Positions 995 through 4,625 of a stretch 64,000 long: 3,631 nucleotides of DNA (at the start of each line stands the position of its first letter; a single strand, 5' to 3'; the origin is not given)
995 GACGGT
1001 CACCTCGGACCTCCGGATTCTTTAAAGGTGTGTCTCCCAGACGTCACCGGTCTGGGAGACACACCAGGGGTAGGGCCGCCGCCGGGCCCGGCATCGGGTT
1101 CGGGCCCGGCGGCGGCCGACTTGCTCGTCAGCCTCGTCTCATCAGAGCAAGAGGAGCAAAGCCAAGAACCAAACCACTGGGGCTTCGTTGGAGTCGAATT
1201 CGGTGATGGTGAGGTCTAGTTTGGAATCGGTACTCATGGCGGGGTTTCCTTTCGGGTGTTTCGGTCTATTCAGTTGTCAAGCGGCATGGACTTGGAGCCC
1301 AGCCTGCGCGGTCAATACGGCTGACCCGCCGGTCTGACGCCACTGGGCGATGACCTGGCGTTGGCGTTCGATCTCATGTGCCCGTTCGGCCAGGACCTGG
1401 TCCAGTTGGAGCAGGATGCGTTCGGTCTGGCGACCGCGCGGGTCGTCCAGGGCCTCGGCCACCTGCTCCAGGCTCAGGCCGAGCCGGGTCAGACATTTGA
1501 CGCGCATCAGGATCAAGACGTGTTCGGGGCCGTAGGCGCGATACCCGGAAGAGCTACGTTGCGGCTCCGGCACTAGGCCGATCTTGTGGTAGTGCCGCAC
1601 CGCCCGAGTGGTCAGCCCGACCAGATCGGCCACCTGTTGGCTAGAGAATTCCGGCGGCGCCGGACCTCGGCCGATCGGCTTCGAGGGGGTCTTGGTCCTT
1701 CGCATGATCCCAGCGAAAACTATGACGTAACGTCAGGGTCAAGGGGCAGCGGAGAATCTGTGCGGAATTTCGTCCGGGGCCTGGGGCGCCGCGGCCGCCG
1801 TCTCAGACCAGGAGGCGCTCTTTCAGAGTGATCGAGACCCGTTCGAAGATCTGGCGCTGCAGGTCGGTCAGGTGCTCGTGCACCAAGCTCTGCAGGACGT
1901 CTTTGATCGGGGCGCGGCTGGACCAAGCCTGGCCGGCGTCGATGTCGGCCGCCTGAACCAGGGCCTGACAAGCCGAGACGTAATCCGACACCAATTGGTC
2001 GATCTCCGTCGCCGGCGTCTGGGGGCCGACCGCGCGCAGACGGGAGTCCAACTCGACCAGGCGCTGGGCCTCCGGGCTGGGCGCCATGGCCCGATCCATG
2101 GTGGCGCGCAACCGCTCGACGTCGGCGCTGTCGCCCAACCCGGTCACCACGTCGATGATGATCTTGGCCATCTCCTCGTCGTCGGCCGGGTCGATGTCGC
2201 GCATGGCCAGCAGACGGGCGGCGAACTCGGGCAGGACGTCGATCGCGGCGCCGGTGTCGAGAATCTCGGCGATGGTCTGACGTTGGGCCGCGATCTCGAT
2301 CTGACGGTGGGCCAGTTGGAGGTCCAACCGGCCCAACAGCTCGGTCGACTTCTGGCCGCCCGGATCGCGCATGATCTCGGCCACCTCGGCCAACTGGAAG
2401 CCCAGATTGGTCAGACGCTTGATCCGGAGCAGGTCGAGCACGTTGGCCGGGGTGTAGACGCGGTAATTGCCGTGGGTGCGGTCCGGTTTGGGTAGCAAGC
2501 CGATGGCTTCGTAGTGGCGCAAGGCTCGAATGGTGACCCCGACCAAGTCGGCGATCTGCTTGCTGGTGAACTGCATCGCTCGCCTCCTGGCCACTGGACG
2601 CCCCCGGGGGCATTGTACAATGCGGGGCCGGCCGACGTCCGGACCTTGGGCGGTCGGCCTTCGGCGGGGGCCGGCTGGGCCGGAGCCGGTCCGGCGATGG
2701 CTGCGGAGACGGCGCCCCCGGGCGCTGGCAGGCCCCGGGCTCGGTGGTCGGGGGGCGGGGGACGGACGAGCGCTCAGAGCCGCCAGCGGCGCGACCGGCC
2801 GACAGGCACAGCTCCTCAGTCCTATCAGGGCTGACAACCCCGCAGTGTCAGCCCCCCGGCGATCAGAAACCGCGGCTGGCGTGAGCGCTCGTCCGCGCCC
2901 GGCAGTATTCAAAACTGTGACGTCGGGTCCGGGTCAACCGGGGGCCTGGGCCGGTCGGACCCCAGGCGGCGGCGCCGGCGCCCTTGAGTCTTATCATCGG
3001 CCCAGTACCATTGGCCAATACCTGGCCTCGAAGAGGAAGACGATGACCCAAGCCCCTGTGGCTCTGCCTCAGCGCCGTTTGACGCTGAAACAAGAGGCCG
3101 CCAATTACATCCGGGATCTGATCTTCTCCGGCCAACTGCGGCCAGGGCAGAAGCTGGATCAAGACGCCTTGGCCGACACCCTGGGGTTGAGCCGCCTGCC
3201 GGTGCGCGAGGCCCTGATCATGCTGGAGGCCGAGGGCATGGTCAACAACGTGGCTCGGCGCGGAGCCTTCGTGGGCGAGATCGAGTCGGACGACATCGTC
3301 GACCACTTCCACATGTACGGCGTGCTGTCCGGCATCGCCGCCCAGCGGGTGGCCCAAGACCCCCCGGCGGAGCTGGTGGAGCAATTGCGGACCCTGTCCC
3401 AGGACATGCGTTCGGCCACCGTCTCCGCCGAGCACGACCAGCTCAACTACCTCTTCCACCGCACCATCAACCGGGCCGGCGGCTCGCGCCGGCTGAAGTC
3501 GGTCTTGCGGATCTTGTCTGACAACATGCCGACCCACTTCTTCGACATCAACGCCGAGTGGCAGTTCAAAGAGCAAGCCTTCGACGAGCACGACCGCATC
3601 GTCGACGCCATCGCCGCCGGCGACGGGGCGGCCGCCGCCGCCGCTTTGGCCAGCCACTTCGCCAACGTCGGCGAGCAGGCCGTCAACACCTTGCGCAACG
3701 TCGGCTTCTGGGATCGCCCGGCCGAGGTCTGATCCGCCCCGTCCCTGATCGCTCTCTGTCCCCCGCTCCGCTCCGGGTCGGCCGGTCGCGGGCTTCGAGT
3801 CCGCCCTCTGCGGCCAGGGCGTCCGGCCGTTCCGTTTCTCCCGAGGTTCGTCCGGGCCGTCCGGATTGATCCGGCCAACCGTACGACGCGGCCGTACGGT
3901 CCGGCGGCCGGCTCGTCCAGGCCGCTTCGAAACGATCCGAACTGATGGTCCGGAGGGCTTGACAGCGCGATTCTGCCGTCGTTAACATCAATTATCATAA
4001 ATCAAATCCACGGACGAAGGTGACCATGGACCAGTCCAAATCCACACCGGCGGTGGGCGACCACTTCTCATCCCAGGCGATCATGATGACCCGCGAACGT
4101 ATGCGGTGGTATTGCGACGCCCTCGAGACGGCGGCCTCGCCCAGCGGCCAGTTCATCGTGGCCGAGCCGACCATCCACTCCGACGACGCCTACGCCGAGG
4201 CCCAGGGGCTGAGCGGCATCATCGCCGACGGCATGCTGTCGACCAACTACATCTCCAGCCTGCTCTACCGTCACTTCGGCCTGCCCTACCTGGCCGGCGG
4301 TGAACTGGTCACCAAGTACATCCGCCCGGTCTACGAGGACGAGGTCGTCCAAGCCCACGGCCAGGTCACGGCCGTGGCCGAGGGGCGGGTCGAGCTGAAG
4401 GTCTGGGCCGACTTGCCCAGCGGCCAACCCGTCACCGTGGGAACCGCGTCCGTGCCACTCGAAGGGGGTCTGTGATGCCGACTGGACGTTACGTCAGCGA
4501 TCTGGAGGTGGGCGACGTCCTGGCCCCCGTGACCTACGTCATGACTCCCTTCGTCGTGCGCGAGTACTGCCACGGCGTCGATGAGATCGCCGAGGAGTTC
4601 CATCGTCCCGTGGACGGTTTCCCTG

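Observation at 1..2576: Candidate RiPP-like module at the window edge: MerR, MerR, 31-aa peptide, twin hairpins, RRE-like/M50 protease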

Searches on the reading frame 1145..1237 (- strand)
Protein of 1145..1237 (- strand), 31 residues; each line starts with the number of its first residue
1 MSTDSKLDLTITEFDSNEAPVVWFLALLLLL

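Call 8: search_protein_families(library=ncbifam, proteins=[window:1145-1237:-], max_evalue=1)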
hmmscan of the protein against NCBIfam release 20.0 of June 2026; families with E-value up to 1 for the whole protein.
seq(31 aa): 0 families

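Call 9: search_protein_families(library=pfam, proteins=[window:1145-1237:-], max_evalue=1)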
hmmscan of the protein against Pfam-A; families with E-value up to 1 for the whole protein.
seq(31 aa): 0 families

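Call 11: find_encoding_contigs(protein=window:1145-1237:-, flank=10000, max_places=6)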
Protein seq(31 aa) (31 aa): no gene with exactly this product is on record in the collection.

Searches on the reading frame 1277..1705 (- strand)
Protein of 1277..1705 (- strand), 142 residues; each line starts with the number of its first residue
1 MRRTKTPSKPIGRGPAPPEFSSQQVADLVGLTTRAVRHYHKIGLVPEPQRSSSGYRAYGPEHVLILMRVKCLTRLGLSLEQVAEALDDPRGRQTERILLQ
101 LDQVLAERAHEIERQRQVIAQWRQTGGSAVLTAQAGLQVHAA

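Call 8: search_protein_families(library=ncbifam, proteins=[window:1277-1705:-], max_evalue=1)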
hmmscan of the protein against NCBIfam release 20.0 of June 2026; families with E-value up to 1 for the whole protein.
window:1277-1705:- (142 aa): 18 families
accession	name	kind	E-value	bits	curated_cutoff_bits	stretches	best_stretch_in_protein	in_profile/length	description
TIGR02044.1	CueR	equivalog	1.9e-13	50.6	147.4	1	24-122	5-101/127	Cu(I)-responsive transcriptional regulator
NF041849.1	trans_regNmlR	equivalog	2e-11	44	175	1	23-112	4-98/117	stress response transcriptional regulator NmlR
TIGR02051.1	MerR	equivalog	2.3e-10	40.8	150.85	1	24-87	4-67/124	mercury resistance transcriptional regulator MerR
NF007590.0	PRK10227.1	equivalog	2.3e-10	40.7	244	1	24-115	5-94/135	Cu(I)-responsive transcriptional regulator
TIGR02047.1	CadR-PbrR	equivalog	1.3e-09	38.1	151.45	1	24-123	5-106/127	Cd(II)/Pb(II)-responsive transcriptional regulator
NF047375.1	HeatShock_HspR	equivalog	1.9e-08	34.2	105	1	23-87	7-71/92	heat shock protein transcriptional repressor HspR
NF007069.0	PRK09514.1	equivalog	4.6e-08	33.1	143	1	24-114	6-95/141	Zn(2+)-responsive transcriptional regulator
TIGR02043.1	ZntR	equivalog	5.1e-08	33.1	167.95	1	24-87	6-69/131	Zn(2+)-responsive transcriptional regulator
NF010315.0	PRK13752.1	subfamily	8.9e-08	32.3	261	1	27-92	15-80/144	mercury resistance transcriptional regulator MerR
NF053782.1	ChlnTransRegdde3219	equivalog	3.7e-07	29.9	450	1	23-120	10-103/278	choline utilization transcriptional activator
NF050798.1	TF_FtsR_Actino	equivalog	4.4e-06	27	150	1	31-137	17-120/223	transcriptional regulator FtsR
TIGR01950.1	SoxR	equivalog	8.2e-05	22.4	116.9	1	21-94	3-76/142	redox-sensitive transcriptional activator SoxR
NF053740.1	TransRegTnrAGPos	equivalog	0.0002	21.5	140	1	25-71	18-63/108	hypothetical protein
TIGR03453.1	partition_RepA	equivalog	0.0027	16.6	348.45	1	19-64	33-78/387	plasmid partitioning protein RepA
NF052513.1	TransRegCarH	equivalog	0.0036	16.6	400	1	24-79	11-66/274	HTH-type transcriptional repressor CarH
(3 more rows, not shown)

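Call 9: search_protein_families(library=pfam, proteins=[window:1277-1705:-], max_evalue=1)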
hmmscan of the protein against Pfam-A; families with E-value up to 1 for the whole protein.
window:1277-1705:- (142 aa): 7 families
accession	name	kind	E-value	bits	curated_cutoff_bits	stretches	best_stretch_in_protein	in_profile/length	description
PF13411.12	MerR_1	-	7.9e-16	58.4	21.6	1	21-87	2-67/69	MerR HTH family regulatory protein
PF00376.29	MerR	-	2.8e-14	53.1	28.2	1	23-58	3-38/38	MerR family regulatory protein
PF09278.17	MerR-DNA-bind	-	4.5e-05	24.4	25.4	1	66-124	4-60/65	MerR, DNA binding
PF04545.22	Sigma70_r4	-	0.024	14.6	24.1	0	76-92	20-36/50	Sigma-70, region 4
PF13384.12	HTH_23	-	0.1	12.9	24.6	0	21-41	19-39/50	Homeodomain-like domain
PF01381.28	HTH_3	-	0.12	12.9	23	0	73-86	6-19/55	Helix-turn-helix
PF08876.17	DUF1836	-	0.31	11.6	27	1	24-89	29-87/105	Domain of unknown function (DUF1836)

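Call 10: find_encoding_contigs(protein=window:1277-1705:-, flank=10000, max_places=6)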
Protein window:1277-1705:- (142 aa): no gene with exactly this product is on record in the collection.

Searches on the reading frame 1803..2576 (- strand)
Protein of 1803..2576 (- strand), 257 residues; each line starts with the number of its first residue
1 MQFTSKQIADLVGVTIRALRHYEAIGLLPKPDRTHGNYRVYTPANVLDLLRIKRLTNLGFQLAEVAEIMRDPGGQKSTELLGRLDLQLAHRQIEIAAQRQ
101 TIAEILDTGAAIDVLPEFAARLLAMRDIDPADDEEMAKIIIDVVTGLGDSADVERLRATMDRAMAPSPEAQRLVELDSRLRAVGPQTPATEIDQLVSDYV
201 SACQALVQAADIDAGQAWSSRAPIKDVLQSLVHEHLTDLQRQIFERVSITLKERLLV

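Call 8: search_protein_families(library=ncbifam, proteins=[window:1803-2576:-], max_evalue=1)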
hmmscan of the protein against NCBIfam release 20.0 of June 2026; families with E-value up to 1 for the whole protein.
window:1803-2576:- (257 aa): 21 families
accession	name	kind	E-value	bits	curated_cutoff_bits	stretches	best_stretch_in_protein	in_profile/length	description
TIGR02047.1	CadR-PbrR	equivalog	8.4e-17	61.4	151.45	1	7-110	5-110/127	Cd(II)/Pb(II)-responsive transcriptional regulator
TIGR02044.1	CueR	equivalog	9.7e-14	51.5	147.4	1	7-69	5-67/127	Cu(I)-responsive transcriptional regulator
TIGR02051.1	MerR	equivalog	3e-12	46.8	150.85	1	7-79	4-76/124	mercury resistance transcriptional regulator MerR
TIGR02043.1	ZntR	equivalog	2.4e-10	40.7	167.95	1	6-69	5-68/131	Zn(2+)-responsive transcriptional regulator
NF010315.0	PRK13752.1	subfamily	9.3e-10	38.7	261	1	8-79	13-84/144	mercury resistance transcriptional regulator MerR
NF047375.1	HeatShock_HspR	equivalog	1.7e-09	37.5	105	1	7-70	8-71/92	heat shock protein transcriptional repressor HspR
NF007069.0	PRK09514.1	equivalog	4.6e-09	36.4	143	1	7-69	6-68/141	Zn(2+)-responsive transcriptional regulator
NF007590.0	PRK10227.1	equivalog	9.5e-09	35.4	244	1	7-137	5-120/135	Cu(I)-responsive transcriptional regulator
NF047377.1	heat_HspR_dupli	exception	3.3e-08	33.3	300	1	9-70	12-73/214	heat shock protein transcriptional repressor HspR, fused homodimer type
NF053782.1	ChlnTransRegdde3219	equivalog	1.6e-06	27.8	450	1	7-70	11-74/278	choline utilization transcriptional activator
NF052513.1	TransRegCarH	equivalog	1.8e-05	24.2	400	1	4-60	8-64/274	HTH-type transcriptional repressor CarH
TIGR01950.1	SoxR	equivalog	2.4e-05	24.1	116.9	1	4-71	3-69/142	redox-sensitive transcriptional activator SoxR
NF041849.1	trans_regNmlR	equivalog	0.00012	22.1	175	1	6-68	4-66/117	stress response transcriptional regulator NmlR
NF053740.1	TransRegTnrAGPos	equivalog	0.00022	21.3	140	1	8-71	18-80/108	hypothetical protein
NF050798.1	TF_FtsR_Actino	equivalog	0.00048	20.3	150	1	13-50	16-52/223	transcriptional regulator FtsR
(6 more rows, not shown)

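Call 9: search_protein_families(library=pfam, proteins=[window:1803-2576:-], max_evalue=1)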
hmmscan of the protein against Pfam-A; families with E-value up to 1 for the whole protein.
window:1803-2576:- (257 aa): 5 families
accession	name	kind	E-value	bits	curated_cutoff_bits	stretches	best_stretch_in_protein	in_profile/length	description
PF13411.12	MerR_1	-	4.8e-18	65.5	21.6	1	3-70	1-67/69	MerR HTH family regulatory protein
PF00376.29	MerR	-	2.5e-15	56.5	28.2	1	4-41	1-38/38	MerR family regulatory protein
PF09278.17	MerR-DNA-bind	-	0.0075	17.3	25.4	1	49-105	4-62/65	MerR, DNA binding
PF21102.3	DprA_N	-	0.027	14.6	22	0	99-135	22-57/64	DprA-like N-terminal HHH domain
PF14023.12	Bestrophin-like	-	0.037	14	32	1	169-210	66-101/232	Bestrophin-like domain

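Call 55: search_solved_structures(query=window:1803-2576:-, max_evalue=0.01)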
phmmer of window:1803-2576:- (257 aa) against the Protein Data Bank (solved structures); distinct sequences matched with E-value up to 0.01: 33.
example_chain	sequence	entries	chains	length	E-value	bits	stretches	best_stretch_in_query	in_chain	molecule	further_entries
2vz4_A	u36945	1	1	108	1.2e-11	47.8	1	5-86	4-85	HTH-TYPE TRANSCRIPTIONAL ACTIVATOR TIPA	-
4ua1_A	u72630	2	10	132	6.5e-11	45.4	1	1-69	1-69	Regulatory protein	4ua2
1jbg_A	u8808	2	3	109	3.7e-10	42.9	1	1-92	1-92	transcription activator of multidrug-efflux transporter genes mta | transcription activator MtaN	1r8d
3hh0_A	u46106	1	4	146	1.8e-09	40.6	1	7-106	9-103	Transcriptional regulator, MerR family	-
4wls_A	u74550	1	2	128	4e-09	39.5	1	7-123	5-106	HTH-type transcriptional regulator CueR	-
3qao_A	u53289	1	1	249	7.7e-09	38.6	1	5-95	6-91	MerR-like transcriptional regulator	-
6ldi_G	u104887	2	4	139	9.8e-09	38.2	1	6-73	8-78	HTH-type transcriptional regulator CueR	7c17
1q05_A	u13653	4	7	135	1.2e-08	37.9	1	7-73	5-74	Transcriptional regulator cueR | HTH-type transcriptional regulator CueR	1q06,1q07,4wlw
5crl_A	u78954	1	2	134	1.2e-08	37.9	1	8-83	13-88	Mercuric resistance operon regulatory protein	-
6xh7_G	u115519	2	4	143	1.3e-08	37.8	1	7-73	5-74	HTH-type transcriptional regulator CueR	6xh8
6jyw_A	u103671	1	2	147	5.4e-08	35.8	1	9-95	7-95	CadR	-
6jgf_A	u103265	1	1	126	1.2e-07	34.7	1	9-94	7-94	CadR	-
6jgv_A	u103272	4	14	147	1.6e-07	34.3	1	9-94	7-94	CadR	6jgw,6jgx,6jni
7cla_A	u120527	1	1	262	2.1e-06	30.6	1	3-81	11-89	HTH-type transcriptional regulator SkgA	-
5xbt_A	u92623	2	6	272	2.4e-06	30.4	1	4-109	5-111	Probable transcriptional regulator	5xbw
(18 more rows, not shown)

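Call 68: search_solved_structures(query=A6, max_evalue=1)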
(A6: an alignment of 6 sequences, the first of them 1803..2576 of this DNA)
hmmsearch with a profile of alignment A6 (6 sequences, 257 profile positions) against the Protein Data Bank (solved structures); distinct sequences matched with E-value up to 1: 57.
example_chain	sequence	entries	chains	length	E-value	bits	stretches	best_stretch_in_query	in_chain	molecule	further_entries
2vz4_A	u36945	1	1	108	6.5e-22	81.4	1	2-109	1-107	HTH-TYPE TRANSCRIPTIONAL ACTIVATOR TIPA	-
1jbg_A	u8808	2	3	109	4.8e-18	68.7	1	1-103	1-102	transcription activator of multidrug-efflux transporter genes mta | transcription activator MtaN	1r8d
4ua1_A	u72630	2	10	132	3.4e-17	65.9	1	3-69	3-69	Regulatory protein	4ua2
3qao_A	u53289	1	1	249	1.3e-16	64.1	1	6-105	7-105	MerR-like transcriptional regulator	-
7cla_A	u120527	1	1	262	6.2e-15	58.5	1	3-102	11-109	HTH-type transcriptional regulator SkgA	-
5crl_A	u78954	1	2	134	2.7e-13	53.1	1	9-106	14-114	Mercuric resistance operon regulatory protein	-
4wls_A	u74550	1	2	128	4.5e-13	52.5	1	7-99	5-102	HTH-type transcriptional regulator CueR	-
6ldi_G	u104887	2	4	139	1e-12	51.3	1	7-99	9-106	HTH-type transcriptional regulator CueR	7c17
3hh0_A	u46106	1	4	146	1e-12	51.2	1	9-70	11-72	Transcriptional regulator, MerR family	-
1q05_A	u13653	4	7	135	1.2e-12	51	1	7-99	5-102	Transcriptional regulator cueR | HTH-type transcriptional regulator CueR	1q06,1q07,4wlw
5xbt_A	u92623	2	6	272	1.3e-12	50.9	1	6-111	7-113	Probable transcriptional regulator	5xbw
6xh7_G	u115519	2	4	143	1.4e-12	50.9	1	7-99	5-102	HTH-type transcriptional regulator CueR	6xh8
5xql_A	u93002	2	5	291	1.4e-12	50.8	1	6-111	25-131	Multidrug-efflux transporter 1 regulator | C-di-GMP-binding multidrug transporter transcriptional regulator BrlR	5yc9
6jyw_A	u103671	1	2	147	9.2e-12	48.1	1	13-95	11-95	CadR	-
6jgf_A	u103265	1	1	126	1.2e-11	47.7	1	13-70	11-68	CadR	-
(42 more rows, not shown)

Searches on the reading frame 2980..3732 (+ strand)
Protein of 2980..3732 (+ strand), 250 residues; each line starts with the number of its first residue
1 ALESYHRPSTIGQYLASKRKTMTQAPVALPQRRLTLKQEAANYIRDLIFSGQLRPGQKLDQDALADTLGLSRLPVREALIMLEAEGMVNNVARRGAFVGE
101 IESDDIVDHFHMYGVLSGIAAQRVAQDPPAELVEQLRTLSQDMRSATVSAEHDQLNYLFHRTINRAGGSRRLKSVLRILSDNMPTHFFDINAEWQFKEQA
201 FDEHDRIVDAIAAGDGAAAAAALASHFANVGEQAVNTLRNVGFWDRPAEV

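Call 99: search_protein_families(library=pfam, proteins=[window:2980-3732:+], max_evalue=0.00001)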
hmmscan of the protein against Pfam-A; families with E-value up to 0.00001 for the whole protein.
window:2980-3732:+ (250 aa): 2 families
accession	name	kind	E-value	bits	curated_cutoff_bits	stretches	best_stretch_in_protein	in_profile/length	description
PF07729.17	FCD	-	1.4e-17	64.7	24.3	1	110-228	3-124/125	FCD domain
PF00392.27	GntR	-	5e-17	61.8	27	1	37-98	2-64/64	Bacterial regulatory proteins, gntR family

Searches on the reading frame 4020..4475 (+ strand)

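Call 99: search_protein_families(library=pfam, proteins=[window:4020-4475:+], max_evalue=0.00001)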
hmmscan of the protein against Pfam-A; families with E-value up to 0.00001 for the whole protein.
window:4020-4475:+ (151 aa): 1 family
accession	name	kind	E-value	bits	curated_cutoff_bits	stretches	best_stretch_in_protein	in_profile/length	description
PF01575.25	MaoC_dehydratas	-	3e-07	30.5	27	1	52-125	36-109/123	MaoC like domain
